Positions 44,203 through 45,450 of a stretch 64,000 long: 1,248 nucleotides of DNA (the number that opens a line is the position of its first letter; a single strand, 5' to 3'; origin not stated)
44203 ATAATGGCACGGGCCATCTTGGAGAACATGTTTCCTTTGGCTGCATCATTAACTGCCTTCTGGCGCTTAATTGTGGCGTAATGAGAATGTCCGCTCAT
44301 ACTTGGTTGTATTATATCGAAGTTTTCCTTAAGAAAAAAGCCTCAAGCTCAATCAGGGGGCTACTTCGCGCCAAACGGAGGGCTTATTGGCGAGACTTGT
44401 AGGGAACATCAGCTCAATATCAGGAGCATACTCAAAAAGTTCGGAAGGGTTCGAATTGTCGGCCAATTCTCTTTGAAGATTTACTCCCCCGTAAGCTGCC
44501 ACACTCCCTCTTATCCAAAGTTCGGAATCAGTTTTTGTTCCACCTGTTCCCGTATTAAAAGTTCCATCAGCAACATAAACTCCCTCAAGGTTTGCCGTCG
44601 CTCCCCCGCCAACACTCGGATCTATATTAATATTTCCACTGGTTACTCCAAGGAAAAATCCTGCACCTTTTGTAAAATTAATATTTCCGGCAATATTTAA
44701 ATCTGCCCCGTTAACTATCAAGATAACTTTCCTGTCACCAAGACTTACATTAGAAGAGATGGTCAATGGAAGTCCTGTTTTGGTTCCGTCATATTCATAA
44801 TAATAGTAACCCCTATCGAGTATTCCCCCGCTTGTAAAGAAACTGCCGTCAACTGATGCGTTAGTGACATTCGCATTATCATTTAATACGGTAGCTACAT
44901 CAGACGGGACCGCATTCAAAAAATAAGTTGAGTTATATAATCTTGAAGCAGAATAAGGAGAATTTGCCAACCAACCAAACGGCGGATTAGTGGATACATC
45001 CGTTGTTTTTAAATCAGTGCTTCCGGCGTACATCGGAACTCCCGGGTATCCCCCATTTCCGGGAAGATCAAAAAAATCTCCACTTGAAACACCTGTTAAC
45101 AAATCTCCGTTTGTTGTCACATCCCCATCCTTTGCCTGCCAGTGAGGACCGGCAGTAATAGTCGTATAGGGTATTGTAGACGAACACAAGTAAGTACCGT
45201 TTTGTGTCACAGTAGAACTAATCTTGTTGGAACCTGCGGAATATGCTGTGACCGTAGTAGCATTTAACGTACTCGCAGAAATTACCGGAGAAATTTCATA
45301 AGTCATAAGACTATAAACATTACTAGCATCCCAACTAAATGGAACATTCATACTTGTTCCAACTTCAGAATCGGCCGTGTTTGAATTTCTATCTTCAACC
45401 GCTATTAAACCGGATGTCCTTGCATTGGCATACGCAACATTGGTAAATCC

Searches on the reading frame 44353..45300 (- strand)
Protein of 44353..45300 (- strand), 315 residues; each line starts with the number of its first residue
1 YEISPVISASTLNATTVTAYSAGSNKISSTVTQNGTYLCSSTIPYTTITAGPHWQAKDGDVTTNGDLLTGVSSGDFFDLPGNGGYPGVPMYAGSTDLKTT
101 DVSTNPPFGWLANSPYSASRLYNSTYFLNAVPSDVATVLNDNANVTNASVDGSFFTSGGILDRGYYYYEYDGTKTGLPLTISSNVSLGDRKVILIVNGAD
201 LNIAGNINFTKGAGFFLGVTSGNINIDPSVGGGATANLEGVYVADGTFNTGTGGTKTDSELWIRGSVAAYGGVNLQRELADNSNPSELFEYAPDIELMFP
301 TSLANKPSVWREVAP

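Call 31: find_homologous_proteins(query=window:44353-45300:-)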
Query window:44353-45300:- (315 aa): 44 proteins with E <= 0.001 among 4059 candidates.
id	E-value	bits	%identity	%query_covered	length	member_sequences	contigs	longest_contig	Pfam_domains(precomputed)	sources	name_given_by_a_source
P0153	8.1e-100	352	61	93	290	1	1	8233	-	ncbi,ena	-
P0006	7.5e-96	339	54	99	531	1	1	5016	-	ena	-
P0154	7.1e-93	330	60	84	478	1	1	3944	-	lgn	-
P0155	2.1e-87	312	59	83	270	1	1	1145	-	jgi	-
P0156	7.6e-85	303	57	83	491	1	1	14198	-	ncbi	-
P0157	6.6e-84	300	57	83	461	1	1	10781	-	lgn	-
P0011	7.9e-84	300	58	83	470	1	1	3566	-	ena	-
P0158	2.6e-80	288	55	84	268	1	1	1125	-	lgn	-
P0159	3.3e-79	285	57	82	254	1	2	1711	-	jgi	jgi:hypothetical protein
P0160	4.3e-77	278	55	83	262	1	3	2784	-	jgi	jgi:hypothetical protein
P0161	5.3e-75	271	47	99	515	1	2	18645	-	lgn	-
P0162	3.4e-74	268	47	99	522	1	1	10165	-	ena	-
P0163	8.6e-74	267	52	83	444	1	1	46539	-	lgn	-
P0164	5.2e-73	264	46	99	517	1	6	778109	-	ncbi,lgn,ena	-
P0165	6.7e-73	264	52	82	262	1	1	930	-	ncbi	-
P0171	8.3e-71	257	53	77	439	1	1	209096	-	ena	-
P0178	1.0e-54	204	41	96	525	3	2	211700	-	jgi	-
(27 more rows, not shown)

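Call 34: find_encoding_contigs(protein=P0164, flank=10000, max_places=2)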
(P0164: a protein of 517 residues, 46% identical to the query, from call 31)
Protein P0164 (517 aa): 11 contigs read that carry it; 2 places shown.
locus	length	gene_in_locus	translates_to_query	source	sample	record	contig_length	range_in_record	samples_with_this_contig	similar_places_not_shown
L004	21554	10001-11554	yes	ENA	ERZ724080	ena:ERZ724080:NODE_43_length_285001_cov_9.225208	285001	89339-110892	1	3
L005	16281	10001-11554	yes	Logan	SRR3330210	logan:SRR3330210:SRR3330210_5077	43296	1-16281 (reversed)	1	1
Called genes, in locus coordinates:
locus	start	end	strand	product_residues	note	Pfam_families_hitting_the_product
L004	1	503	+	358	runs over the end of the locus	-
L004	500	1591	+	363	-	-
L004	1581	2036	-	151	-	PF01230:HIT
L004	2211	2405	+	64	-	-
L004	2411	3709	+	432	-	PF02624:YcaO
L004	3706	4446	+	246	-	PF00881:Nitroreductase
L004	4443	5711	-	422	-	PF00675:Peptidase_M16, PF05193:Peptidase_M16_C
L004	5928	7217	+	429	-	PF13173:AAA_14, PF13635:DUF4143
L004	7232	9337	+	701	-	-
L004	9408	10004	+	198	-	-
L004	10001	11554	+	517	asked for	-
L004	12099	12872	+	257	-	PF13338:AbiEi_4 (weak)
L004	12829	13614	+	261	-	PF08843:AbiEii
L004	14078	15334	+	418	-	PF00675:Peptidase_M16, PF05193:Peptidase_M16_C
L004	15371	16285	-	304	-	-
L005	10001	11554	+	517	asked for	-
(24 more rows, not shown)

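Call 35: find_encoding_contigs(protein=P0171, flank=10000, max_places=1)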
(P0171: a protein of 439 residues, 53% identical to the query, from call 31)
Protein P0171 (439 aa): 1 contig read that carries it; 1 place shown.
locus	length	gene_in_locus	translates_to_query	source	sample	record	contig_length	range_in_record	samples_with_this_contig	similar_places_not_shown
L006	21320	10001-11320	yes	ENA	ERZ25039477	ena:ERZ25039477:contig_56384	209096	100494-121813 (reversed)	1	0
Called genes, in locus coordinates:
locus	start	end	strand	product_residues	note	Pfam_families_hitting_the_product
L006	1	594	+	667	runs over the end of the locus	PF17191:RecG_wedge, PF01336:tRNA_anti-codon (weak), PF00270:DEAD, PF04851:ResIII, PF13604:AAA_30 (faint), PF00271:Helicase_C, PF22590:Cas3-like_C_2 (weak), PF19833:RecG_dom3_C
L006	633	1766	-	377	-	PF10502:Peptidase_S26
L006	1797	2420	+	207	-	PF00300:His_Phos_1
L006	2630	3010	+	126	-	PF01029:NusB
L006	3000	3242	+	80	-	-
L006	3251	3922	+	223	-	PF22935:RM44_endonuclase (weak), PF14622:Ribonucleas_3_3, PF00636:Ribonuclease_3, PF14709:DND1_DSRM (weak), PF00035:dsrm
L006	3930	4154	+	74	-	PF00886:Ribosomal_S16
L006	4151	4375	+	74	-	PF07650:KH_2, PF13083:KH_KhpA-B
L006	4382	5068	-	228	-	-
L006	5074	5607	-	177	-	-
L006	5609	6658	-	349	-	PF11104:PilM_2, PF06723:MreB_Mbl (faint), PF14450:FtsA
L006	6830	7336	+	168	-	-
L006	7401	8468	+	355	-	PF16656:Pur_ac_phosph_N (weak)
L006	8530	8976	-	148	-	-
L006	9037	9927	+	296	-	-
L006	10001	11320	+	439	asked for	-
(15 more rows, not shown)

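Call 38: find_encoding_contigs(protein=P0178, flank=10000, max_places=1)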
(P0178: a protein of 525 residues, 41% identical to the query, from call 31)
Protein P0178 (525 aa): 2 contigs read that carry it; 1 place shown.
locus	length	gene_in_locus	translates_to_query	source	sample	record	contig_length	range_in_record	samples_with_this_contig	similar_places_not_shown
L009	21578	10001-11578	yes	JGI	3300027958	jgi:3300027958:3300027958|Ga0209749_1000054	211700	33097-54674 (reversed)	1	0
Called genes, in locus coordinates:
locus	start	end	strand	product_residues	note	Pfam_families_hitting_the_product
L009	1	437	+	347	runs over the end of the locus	PF01546:Peptidase_M20, PF07687:M20_dimer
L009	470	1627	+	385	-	PF00579:tRNA-synt_1b, PF22421:SYY_C-terminal (weak), PF01479:S4 (weak)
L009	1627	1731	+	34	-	-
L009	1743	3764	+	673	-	PF17191:RecG_wedge, PF01336:tRNA_anti-codon, PF00270:DEAD, PF04851:ResIII, PF00271:Helicase_C, PF22590:Cas3-like_C_2 (weak), PF19833:RecG_dom3_C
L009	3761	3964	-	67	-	-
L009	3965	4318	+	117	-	PF01029:NusB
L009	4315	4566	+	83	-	PF00550:PP-binding (weak)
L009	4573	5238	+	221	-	PF22935:RM44_endonuclase, PF14622:Ribonucleas_3_3, PF00636:Ribonuclease_3, PF00035:dsrm, PF14709:DND1_DSRM (weak)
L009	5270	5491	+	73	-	PF00886:Ribosomal_S16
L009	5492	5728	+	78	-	PF07650:KH_2 (weak), PF13083:KH_KhpA-B, PF00013:KH_1 (weak)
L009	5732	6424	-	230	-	PF04350:PilO (weak)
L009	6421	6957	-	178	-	-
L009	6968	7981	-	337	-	PF11104:PilM_2, PF25216:Volactin (faint), PF06723:MreB_Mbl (faint), PF14450:FtsA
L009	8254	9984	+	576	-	-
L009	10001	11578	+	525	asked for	-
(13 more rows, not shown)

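Call 39: find_encoding_contigs(protein=P0163, flank=10000, max_places=1)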
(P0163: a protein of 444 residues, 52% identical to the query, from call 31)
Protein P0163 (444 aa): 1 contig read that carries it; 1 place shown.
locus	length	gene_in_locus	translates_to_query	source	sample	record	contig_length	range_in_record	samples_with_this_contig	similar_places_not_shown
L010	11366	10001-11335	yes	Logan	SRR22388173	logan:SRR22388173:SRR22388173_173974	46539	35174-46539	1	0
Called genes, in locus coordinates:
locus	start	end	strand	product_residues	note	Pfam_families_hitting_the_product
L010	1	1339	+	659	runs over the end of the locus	PF00750:tRNA-synt_1d, PF05746:DALR_1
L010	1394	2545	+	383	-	PF00579:tRNA-synt_1b, PF01479:S4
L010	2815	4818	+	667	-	PF17191:RecG_wedge, PF01336:tRNA_anti-codon (weak), PF00270:DEAD, PF04851:ResIII, PF00271:Helicase_C, PF22590:Cas3-like_C_2 (weak), PF19833:RecG_dom3_C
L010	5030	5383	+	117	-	PF01029:NusB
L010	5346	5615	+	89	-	-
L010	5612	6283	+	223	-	PF14622:Ribonucleas_3_3, PF00636:Ribonuclease_3, PF14709:DND1_DSRM (weak), PF00035:dsrm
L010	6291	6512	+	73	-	PF00886:Ribosomal_S16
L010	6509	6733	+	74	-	PF07650:KH_2 (weak), PF13083:KH_KhpA-B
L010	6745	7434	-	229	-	-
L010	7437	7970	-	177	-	-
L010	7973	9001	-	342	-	PF11104:PilM_2, PF06723:MreB_Mbl (faint), PF25216:Volactin (weak), PF14450:FtsA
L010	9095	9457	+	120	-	-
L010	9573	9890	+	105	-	-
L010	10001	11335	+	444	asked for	-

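Call 41: predict_structure(alignment_id=A2)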
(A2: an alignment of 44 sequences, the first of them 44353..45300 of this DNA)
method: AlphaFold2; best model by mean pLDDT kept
length: 315 residues; sequences in the alignment: 44
mean_pLDDT: 73.3   pTM: 0.63
mean pLDDT of the five models: 73.3, 71.6, 70.5, 69.9, 69.3
residues with pLDDT >= 90: 125; 70-90: 78; 50-70: 23; < 50: 89
segments of 3 or more residues with pLDDT < 50: 1-13, 51-117, 307-315
pLDDT, mean of each block of 10 residues (from residue 1): 38 54 71 78 66 36 34 39 35 41 43 46 82 81 86 94 94 95 98 97 98 96 97 94 95 93 92 88 88 85 60 37
secondary structure, 60 per line:
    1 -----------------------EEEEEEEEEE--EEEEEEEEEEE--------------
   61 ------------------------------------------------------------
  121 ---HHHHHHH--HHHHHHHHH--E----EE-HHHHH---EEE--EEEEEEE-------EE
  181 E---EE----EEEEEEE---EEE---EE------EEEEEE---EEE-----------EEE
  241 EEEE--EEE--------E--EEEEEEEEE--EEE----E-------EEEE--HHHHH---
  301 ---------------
elements in order: E24-33 E36-46 H124-130 H133-141 H152-156 E160-162 E165-171 E179-181 E191-197 E201-203 E215-220 E224-226 E238-244 E247-249 E261-269 E272-274 E287-290 H293-297
